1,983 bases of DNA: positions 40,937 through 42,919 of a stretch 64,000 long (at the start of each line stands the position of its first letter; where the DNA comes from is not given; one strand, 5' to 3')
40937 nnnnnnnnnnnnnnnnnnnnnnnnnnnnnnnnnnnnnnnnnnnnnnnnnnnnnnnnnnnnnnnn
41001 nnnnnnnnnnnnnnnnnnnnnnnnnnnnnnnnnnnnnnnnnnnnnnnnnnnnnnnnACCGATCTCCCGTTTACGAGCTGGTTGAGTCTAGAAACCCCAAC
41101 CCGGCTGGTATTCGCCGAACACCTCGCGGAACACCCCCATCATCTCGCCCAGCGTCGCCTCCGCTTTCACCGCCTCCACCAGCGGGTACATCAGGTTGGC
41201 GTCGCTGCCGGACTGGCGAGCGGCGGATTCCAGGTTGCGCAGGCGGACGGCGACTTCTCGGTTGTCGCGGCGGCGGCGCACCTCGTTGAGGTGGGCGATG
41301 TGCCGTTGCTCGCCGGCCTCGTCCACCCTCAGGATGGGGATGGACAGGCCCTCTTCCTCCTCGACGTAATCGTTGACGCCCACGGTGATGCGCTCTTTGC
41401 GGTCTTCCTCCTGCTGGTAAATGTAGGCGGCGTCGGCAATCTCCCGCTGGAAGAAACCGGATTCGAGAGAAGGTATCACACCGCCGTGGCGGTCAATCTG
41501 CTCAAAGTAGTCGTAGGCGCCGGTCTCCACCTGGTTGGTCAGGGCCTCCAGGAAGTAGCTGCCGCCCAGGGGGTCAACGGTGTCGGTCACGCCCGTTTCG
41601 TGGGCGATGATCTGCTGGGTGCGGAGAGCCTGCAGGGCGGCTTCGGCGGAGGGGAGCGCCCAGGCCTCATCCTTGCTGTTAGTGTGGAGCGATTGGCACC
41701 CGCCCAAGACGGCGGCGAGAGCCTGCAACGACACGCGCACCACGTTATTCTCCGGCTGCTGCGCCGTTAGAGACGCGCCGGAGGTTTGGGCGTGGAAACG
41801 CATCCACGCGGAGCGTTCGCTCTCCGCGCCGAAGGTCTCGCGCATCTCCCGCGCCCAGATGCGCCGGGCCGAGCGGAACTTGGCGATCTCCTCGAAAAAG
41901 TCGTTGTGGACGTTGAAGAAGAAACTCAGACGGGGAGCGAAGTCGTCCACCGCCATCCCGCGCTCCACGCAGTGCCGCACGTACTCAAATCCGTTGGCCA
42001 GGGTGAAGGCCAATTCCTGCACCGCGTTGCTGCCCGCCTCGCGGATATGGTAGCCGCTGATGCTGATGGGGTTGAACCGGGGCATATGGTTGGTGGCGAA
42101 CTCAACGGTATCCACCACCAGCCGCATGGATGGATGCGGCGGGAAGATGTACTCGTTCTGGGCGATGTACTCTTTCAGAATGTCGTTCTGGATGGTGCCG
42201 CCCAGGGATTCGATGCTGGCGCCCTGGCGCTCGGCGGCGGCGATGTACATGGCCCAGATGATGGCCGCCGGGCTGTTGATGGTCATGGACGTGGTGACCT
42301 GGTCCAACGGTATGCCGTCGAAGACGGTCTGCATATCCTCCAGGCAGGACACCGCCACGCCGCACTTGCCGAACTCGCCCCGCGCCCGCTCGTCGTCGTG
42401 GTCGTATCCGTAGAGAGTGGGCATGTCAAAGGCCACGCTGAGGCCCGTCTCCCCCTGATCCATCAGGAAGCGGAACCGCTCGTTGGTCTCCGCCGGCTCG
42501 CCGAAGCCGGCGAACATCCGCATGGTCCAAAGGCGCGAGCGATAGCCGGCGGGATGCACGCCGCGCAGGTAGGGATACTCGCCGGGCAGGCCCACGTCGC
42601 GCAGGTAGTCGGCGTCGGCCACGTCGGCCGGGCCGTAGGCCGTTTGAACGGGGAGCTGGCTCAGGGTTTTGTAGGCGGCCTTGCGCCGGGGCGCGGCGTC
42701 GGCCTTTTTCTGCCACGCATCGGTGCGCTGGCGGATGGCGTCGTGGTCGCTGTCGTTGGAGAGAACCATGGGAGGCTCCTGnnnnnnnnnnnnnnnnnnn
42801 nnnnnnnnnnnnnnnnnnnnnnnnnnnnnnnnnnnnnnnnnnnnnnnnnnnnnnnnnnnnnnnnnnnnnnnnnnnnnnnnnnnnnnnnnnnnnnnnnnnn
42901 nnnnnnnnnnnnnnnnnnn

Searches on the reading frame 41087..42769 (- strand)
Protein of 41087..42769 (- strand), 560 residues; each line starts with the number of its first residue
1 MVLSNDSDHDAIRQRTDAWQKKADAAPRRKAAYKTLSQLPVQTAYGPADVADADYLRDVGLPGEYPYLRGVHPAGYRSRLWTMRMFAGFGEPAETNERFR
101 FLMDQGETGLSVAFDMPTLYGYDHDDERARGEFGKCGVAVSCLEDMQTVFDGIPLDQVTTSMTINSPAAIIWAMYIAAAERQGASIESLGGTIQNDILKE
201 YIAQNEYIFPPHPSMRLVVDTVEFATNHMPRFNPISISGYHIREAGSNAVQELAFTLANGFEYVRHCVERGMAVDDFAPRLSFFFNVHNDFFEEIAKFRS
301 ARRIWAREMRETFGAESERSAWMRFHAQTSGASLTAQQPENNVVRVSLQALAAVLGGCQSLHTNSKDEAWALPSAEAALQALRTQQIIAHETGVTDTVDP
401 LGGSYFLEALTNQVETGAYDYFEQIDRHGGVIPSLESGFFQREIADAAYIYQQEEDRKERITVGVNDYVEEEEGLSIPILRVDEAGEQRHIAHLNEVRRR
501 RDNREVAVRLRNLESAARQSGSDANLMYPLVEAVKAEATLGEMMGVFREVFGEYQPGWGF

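Call 68: search_protein_families(library=pfam, proteins=[window:41087-42769:-], max_evalue=0.0001)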
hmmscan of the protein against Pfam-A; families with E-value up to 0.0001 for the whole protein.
window:41087-42769:- (560 aa): 1 family
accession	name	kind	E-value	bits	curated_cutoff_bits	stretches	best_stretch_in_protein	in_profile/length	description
PF01642.28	MM_CoA_mutase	-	3.2e-216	719.2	22.1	1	34-552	1-512/512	Methylmalonyl-CoA mutase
